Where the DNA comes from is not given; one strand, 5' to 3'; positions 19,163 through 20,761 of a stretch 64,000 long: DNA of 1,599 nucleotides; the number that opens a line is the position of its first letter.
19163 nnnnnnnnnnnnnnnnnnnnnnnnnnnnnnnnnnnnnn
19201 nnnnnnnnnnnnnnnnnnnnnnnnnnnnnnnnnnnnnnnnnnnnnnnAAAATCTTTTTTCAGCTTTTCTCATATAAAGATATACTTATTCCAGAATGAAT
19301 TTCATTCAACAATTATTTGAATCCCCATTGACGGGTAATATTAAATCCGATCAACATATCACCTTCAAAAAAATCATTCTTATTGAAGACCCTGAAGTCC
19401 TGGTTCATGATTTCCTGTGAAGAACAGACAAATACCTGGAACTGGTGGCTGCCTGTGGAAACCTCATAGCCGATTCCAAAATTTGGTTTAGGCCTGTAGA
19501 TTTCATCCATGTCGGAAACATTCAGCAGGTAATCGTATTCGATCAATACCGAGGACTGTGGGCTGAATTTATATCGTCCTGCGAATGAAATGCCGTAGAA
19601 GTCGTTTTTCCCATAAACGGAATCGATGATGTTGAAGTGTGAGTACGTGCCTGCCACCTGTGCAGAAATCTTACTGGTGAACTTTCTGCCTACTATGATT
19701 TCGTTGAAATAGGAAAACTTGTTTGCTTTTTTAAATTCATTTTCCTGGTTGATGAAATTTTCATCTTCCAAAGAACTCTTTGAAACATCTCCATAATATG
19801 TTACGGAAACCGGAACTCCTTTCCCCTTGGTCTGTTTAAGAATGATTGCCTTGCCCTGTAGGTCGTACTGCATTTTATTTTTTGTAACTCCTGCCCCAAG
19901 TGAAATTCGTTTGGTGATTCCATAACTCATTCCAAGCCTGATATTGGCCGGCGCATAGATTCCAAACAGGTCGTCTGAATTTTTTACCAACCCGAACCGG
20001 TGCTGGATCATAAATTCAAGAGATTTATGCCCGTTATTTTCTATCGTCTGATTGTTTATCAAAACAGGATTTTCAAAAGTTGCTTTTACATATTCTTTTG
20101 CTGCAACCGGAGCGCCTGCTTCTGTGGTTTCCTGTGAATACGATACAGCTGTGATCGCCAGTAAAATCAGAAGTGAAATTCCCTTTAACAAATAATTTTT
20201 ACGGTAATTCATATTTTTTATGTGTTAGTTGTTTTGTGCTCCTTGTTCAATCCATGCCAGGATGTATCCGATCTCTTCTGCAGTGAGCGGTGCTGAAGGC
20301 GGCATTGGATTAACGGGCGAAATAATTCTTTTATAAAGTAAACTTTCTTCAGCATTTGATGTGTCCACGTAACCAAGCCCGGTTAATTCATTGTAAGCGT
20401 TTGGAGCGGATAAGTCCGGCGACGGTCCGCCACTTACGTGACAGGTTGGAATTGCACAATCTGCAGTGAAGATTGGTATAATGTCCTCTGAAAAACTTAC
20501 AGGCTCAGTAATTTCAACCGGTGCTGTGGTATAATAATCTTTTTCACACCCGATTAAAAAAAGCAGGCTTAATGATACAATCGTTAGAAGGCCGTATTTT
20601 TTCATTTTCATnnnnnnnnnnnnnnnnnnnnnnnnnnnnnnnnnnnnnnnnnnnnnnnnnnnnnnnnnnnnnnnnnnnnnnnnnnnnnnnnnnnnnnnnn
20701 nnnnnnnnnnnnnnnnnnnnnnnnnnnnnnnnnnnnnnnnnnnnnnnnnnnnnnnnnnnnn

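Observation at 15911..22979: Orphan NrfCD/NosGH-like quinol-dehydrogenase module embedded in an 8-gene lipoprotein/cytochrome/OM-barrel operon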

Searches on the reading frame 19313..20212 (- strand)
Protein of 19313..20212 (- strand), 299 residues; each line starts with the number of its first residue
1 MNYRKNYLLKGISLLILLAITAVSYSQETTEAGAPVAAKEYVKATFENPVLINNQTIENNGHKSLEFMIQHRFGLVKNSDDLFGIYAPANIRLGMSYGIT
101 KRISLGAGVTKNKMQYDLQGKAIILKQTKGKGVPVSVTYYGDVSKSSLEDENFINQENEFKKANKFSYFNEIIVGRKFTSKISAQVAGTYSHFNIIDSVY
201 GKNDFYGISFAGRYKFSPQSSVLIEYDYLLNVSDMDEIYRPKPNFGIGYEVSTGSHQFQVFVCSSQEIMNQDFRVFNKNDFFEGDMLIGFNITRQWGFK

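Call 3: search_protein_families(library=pfam, proteins=[window:19313-20212:-], max_evalue=0.01)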
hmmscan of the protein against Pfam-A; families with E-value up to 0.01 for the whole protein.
window:19313-20212:- (299 aa): 1 family
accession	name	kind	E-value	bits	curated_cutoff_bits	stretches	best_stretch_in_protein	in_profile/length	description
PF19089.6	DUF5777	-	2.5e-72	243.5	23.1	1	46-296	1-247/247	Membrane bound beta barrel domain (DUF5777)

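Call 4: search_protein_families(library=ncbifam, proteins=[window:19313-20212:-], max_evalue=0.01)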
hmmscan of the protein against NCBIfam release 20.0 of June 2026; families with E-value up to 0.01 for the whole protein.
window:19313-20212:- (299 aa): 1 family
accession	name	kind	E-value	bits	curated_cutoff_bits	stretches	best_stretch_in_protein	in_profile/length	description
NF033826.1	immun_CdiI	equivalog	0.0017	18.7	60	1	176-225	35-84/118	ribonuclease toxin immunity protein CdiI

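Call 30: find_homologous_proteins(query=window:19313-20212:-)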
Query window:19313-20212:- (299 aa): 493 proteins with E <= 0.001 among 1285 candidates; the best 120 are listed.
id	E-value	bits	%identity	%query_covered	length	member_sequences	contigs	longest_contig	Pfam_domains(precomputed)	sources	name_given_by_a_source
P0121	1.2e-194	663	100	100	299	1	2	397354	PF19089.7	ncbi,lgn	-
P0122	4.8e-166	569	84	100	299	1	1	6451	PF19089.7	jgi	-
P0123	2.9e-146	504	75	100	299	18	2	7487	PF19089.7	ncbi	-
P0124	1.7e-145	502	77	94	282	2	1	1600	PF19089.7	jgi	-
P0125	2.8e-143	494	74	100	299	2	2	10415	PF19089.7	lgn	-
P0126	2.9e-136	471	69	98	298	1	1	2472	PF19089.7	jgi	jgi:hypothetical protein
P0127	7.8e-136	470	69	100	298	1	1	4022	PF19089.7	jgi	jgi:hypothetical protein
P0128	9.7e-133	460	65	100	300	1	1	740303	PF19089.7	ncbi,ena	-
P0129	3.8e-130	451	66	100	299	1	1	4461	PF19089.7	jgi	jgi:hypothetical protein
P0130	5.7e-128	444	65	100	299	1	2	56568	PF19089.7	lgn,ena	-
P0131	6.0e-128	444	65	100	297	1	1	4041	PF19089.7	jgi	jgi:hypothetical protein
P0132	5.9e-127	441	63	99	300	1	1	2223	PF19089.7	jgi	-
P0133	1.3e-126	440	67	95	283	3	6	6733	PF19089.7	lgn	-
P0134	3.4e-126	438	70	91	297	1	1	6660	PF19089.7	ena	-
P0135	4.6e-126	438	65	98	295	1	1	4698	PF19089.7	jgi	jgi:hypothetical protein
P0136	2.0e-124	433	64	99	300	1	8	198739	PF19089.7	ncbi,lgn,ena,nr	ncbi:MAG: hypothetical protein IPP51_17830 [Bacteroidetes bacterium]|nr:hypothetical protein [Bacter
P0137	2.9e-124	432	64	100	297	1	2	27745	PF19089.7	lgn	-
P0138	3.2e-124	432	63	96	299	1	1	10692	PF19089.7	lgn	-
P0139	1.1e-123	430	63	100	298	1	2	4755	PF19089.7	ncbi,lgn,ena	-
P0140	9.6e-123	427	63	100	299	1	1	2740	PF19089.7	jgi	jgi:hypothetical protein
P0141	6.2e-122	424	61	98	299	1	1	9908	PF19089.7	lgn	-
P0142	8.1e-122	424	63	96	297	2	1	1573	PF19089.7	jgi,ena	-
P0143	1.3e-121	423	62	98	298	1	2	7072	PF19089.7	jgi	jgi:hypothetical protein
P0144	5.3e-121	421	62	97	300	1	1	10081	PF19089.7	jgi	jgi:hypothetical protein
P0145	3.0e-120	419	59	100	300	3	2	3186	PF19089.7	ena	-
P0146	3.8e-119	415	62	98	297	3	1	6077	PF19089.7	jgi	jgi:hypothetical protein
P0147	2.4e-118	413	58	99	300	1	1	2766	PF19089.7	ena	-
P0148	1.9e-117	410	60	98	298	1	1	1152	PF19089.7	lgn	-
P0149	3.2e-117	409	61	100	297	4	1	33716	PF19089.7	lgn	-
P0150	6.6e-117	408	60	99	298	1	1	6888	PF19089.7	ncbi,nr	ncbi:MAG: hypothetical protein JJE25_09140 [Bacteroidia bacterium]|nr:hypothetical protein [Bacteroi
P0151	1.2e-116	407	61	96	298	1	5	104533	PF19089.7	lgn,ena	-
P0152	1.7e-115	403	60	99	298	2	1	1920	PF19089.7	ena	-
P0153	1.8e-115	403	60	96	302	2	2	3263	PF19089.7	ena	-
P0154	2.4e-113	396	58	100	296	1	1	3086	PF19089.7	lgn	-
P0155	4.4e-113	395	58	100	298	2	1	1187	PF19089.7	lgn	-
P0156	8.9e-113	394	58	100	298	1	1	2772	PF19089.7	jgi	-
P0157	1.8e-112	393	59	98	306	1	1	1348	PF19089.7,PF07642.18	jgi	jgi:hypothetical protein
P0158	4.9e-112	392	60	100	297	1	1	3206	PF19089.7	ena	-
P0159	1.3e-111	391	59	96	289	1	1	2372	PF19089.7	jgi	jgi:hypothetical protein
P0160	2.7e-110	386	57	98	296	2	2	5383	PF19089.7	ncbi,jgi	-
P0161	6.6e-109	382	57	97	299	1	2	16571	PF19089.7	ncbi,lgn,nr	ncbi:MAG: hypothetical protein JNL88_06800 [Bacteroidia bacterium]|nr:hypothetical protein [Bacteroi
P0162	8.5e-108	378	56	96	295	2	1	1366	PF19089.7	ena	-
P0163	7.6e-107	375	56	100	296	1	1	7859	PF19089.7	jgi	jgi:hypothetical protein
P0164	5.1e-105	369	57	96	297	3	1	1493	PF19089.7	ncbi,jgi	jgi:hypothetical protein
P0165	4.2e-104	366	57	96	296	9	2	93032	PF19089.7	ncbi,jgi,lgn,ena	jgi:Membrane bound beta barrel domain (DUF5777)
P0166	3.5e-102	360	55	97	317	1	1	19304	PF19089.7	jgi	jgi:hypothetical protein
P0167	1.1e-101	358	55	97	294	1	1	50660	PF19089.7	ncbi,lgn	ncbi:MAG: DUF5777 family beta-barrel protein [Bacteroidia bacterium]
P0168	4.0e-101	356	55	99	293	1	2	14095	PF19089.7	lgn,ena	-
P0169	6.7e-101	355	54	97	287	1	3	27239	PF19089.7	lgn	-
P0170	9.4e-101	355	56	99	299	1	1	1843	PF19089.7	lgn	-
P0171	2.8e-100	353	55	94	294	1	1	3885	PF19089.7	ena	-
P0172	1.0e-99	352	55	96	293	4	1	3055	PF19089.7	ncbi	-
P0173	5.6e-99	349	59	87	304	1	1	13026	PF19089.7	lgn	-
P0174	1.7e-97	344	54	97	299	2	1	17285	PF19089.7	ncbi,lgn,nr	ncbi:MAG TPA: DUF5777 family beta-barrel protein [Bacteroidia bacterium]|nr:DUF5777 family beta-barr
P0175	1.8e-97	344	54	95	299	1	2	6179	PF19089.7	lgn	-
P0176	1.9e-97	344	57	86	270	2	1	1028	PF19089.7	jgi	-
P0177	1.2e-96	342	53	98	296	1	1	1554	PF19089.7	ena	-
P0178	2.7e-96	340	53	98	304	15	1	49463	PF19089.7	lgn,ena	-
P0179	3.3e-96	340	54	99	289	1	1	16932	PF19089.7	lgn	-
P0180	1.9e-95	338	52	96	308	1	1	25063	PF19089.7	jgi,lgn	-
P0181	2.5e-95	337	54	100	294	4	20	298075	PF19089.7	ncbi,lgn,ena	-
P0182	5.8e-95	336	48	98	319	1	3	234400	PF19089.7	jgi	-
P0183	1.0e-94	335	51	100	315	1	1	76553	PF19089.7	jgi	jgi:hypothetical protein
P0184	6.3e-94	333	50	98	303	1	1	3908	PF19089.7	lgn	-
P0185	6.9e-94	332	52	86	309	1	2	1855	PF19089.7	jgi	-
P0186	1.5e-93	331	50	97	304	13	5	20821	PF19089.7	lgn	-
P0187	1.7e-93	331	54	98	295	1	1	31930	PF19089.7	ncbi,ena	-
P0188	4.4e-93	330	51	97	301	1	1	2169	PF19089.7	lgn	-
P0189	4.4e-93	330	50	100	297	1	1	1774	PF19089.7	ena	-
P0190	7.3e-93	329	51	96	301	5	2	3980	PF19089.7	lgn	-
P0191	1.0e-92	329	50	94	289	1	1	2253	PF19089.7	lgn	-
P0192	3.0e-92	327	52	86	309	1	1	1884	PF19089.7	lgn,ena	-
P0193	5.5e-92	326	52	99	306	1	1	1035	PF19089.7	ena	-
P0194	6.1e-92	326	51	94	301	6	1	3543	PF19089.7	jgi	jgi:hypothetical protein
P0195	1.4e-91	325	50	95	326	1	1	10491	PF19089.7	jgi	jgi:hypothetical protein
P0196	1.9e-91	324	51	92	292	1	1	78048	PF19089.7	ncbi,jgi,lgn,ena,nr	ncbi:MAG TPA: DUF5777 family beta-barrel protein [Chitinophagales bacterium]|nr:DUF5777 family beta-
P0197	5.6e-91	323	48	100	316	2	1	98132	PF19089.7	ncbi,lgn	-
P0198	2.8e-90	321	54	88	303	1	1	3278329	PF19089.7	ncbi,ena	-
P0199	2.2e-89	318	50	98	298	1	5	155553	PF19089.7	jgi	jgi:hypothetical protein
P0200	7.8e-89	316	48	100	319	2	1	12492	PF19089.7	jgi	jgi:hypothetical protein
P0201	1.4e-88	315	54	86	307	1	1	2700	PF19089.7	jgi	jgi:Membrane bound beta barrel domain (DUF5777)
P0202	1.6e-88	315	48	97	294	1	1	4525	PF19089.7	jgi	jgi:hypothetical protein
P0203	3.6e-88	314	52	96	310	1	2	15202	PF19089.7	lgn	-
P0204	6.4e-88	313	47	97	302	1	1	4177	PF19089.7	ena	-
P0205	1.5e-87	312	49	99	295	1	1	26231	PF19089.7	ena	-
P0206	2.2e-87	311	50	98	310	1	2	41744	PF19089.7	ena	-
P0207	4.0e-87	310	51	97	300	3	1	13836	PF19089.7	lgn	-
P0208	6.6e-87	310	50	94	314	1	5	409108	PF19089.7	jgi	jgi:hypothetical protein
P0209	2.2e-86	308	48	100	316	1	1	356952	PF19089.7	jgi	jgi:hypothetical protein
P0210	4.3e-86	307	54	86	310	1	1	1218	PF19089.7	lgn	-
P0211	5.8e-86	306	48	97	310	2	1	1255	PF19089.7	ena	-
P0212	6.4e-86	306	49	88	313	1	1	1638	PF19089.7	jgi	jgi:hypothetical protein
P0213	7.1e-86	306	50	95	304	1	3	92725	PF19089.7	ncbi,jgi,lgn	jgi:hypothetical protein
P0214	7.3e-86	306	50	96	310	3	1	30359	PF19089.7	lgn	-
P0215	7.4e-86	306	48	99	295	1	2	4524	PF19089.7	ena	-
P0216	1.1e-85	306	52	96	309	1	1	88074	PF19089.7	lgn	-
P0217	1.5e-85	305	50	100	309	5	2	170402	PF19089.7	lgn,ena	-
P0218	1.9e-85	305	66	66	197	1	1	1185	PF19089.7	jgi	jgi:hypothetical protein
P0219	4.3e-85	304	53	93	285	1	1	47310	PF19089.7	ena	-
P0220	4.3e-85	304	50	98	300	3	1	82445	PF19089.7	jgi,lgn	-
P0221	3.0e-84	301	48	99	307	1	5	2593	PF19089.7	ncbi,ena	-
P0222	3.5e-84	301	49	96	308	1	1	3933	PF19089.7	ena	-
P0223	5.8e-84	300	51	92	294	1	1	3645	PF19089.7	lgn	-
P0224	9.3e-84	299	52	86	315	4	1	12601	PF19089.7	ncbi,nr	ncbi:MAG: hypothetical protein IT247_08765 [Bacteroidia bacterium]|nr:hypothetical protein [Bacteroi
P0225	2.1e-83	298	52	96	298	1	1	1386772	PF19089.7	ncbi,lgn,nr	ncbi:MAG: hypothetical protein CFE21_01790 [Bacteroidetes bacterium B1(2017)]|nr:MAG: hypothetical p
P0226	4.9e-83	297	49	97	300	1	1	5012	PF19089.7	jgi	-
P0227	5.9e-83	297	48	96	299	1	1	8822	PF19089.7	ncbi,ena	-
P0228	6.8e-83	296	52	87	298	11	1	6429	PF19089.7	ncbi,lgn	-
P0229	8.9e-82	293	48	100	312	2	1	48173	PF19089.7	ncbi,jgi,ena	jgi:hypothetical protein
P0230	8.9e-82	293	51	95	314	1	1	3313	PF19089.7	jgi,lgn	jgi:hypothetical protein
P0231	1.4e-81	292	46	99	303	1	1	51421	PF19089.7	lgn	-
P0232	2.5e-81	291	48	99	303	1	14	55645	PF19089.7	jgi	jgi:hypothetical protein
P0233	4.3e-81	290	51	87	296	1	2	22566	PF19089.7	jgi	jgi:hypothetical protein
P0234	1.0e-80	289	49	92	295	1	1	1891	PF19089.7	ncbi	-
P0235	3.2e-80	288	49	98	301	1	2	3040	PF19089.7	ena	-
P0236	2.7e-79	285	49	98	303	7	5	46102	PF19089.7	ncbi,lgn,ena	-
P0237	5.1e-79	284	48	94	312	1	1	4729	PF19089.7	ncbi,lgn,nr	ncbi:MAG: hypothetical protein EPN92_13360 [Chitinophagaceae bacterium]|nr:MAG: hypothetical protein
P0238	1.3e-78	282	46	97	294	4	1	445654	PF19089.7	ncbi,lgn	-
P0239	1.5e-78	282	50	88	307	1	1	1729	PF19089.7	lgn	-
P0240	1.9e-78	282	50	88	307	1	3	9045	PF19089.7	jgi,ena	-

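Call 33: find_encoding_contigs(protein=P0238, flank=10000, max_places=2)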
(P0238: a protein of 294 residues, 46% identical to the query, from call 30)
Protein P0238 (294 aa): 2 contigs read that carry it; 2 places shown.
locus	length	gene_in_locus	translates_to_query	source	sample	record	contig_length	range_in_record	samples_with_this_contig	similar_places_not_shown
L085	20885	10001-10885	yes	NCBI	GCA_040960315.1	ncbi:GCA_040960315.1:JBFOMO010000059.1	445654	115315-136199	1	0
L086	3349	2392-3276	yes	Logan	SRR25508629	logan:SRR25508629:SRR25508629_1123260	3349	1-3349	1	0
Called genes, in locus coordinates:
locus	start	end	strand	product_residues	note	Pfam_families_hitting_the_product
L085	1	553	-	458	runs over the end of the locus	PF09459:EB_dh, PF13442:Cytochrome_CBB3 (faint)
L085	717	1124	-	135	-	-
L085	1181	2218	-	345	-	-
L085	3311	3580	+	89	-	-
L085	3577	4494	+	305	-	PF12838:Fer4_7 (faint), PF13237:Fer4_10 (faint), PF13247:Fer4_11, PF00037:Fer4 (weak), PF12797:Fer4_2 (weak), PF12837:Fer4_6 (weak), PF13187:Fer4_9 (weak), PF13247:Fer4_11 (weak), +1 more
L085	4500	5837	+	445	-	PF03916:NrfD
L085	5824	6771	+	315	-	-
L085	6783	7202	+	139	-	PF13442:Cytochrome_CBB3, PF00034:Cytochrom_C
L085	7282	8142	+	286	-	PF04264:YceI (weak)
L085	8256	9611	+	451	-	PF09459:EB_dh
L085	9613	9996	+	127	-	-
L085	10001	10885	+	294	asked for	PF19089:DUF5777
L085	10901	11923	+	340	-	-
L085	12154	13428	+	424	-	PF09459:EB_dh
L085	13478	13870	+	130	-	-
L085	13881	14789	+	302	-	PF19089:DUF5777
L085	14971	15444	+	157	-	PF00034:Cytochrom_C, PF13442:Cytochrome_CBB3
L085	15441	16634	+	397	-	-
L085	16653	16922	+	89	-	-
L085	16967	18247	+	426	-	PF01979:Amidohydro_1, PF07969:Amidohydro_3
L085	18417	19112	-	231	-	PF01227:GTP_cyclohydroI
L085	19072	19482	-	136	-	PF01242:PTPS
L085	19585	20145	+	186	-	PF04542:Sigma70_r2, PF22029:PhyR_sigma2 (weak), PF04545:Sigma70_r4 (faint), PF08281:Sigma70_r4_2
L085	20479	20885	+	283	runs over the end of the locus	-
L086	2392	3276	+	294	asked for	PF19089:DUF5777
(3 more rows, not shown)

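Call 38: predict_structure(alignment_id=A2)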
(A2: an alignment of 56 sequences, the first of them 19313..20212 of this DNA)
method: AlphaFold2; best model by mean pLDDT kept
length: 299 residues; sequences in the alignment: 56
mean_pLDDT: 89.3   pTM: 0.81
mean pLDDT of the five models: 89.3, 88.5, 87.8, 87.7, 80.5
residues with pLDDT >= 90: 202; 70-90: 72; 50-70: 18; < 50: 7
segments of 3 or more residues with pLDDT < 50: 26-28
pLDDT, mean of each block of 10 residues (from residue 1): 70 83 56 63 90 94 95 82 74 97 97 95 95 94 95 88 95 97 98 88 95 95 97 91 96 91 93 92 91 91
secondary structure, 60 per line:
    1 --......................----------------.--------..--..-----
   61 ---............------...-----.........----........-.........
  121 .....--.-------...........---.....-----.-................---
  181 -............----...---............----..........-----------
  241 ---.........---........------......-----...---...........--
elements in order: H3-24 E64-75 E90-98 E103-110 E115-125 E136-146 H150-153 H162-165 E166-177 E182-193 E204-215 E220-229 E244-252 E256-263 H270-275 E287-297

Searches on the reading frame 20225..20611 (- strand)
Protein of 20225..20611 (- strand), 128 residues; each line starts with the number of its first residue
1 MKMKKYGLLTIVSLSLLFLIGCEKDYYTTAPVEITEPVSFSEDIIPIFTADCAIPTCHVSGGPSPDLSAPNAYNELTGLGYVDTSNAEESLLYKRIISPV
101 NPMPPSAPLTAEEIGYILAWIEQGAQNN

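Call 3: search_protein_families(library=pfam, proteins=[window:20225-20611:-], max_evalue=0.01)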
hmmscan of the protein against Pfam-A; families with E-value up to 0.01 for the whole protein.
window:20225-20611:- (128 aa): 1 family
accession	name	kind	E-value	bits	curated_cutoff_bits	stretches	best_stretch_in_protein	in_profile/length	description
PF13442.11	Cytochrome_CBB3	-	0.0086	16.8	27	0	47-121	9-68/68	Cytochrome C oxidase, cbb3-type, subunit III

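Call 4: search_protein_families(library=ncbifam, proteins=[window:20225-20611:-], max_evalue=0.01)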
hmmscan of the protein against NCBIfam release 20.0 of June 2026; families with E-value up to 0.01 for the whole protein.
window:20225-20611:- (128 aa): 0 families

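Call 22: search_protein_families(library=pfam, proteins=[window:20225-20611:-], max_evalue=1)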
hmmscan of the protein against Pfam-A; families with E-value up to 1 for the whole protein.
window:20225-20611:- (128 aa): 2 families
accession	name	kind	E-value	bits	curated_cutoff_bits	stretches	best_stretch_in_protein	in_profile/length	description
PF13442.11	Cytochrome_CBB3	-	0.0086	16.8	27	1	47-121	9-68/68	Cytochrome C oxidase, cbb3-type, subunit III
PF07635.16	PSCyt1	-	0.16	13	22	1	76-106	27-58/59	Planctomycete cytochrome C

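Call 67: search_solved_structures(query=window:20225-20611:-, max_evalue=10)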
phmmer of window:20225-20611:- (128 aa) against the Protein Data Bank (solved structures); distinct sequences matched with E-value up to 10: 2.
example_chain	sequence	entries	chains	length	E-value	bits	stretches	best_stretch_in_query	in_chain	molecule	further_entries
7pln_A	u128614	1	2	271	0.89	12.8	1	58-110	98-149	Sporozoite micronemal protein essential for cell traversal, putative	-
5t7v_S1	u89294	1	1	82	1.3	12.2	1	61-106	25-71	30S ribosomal protein S10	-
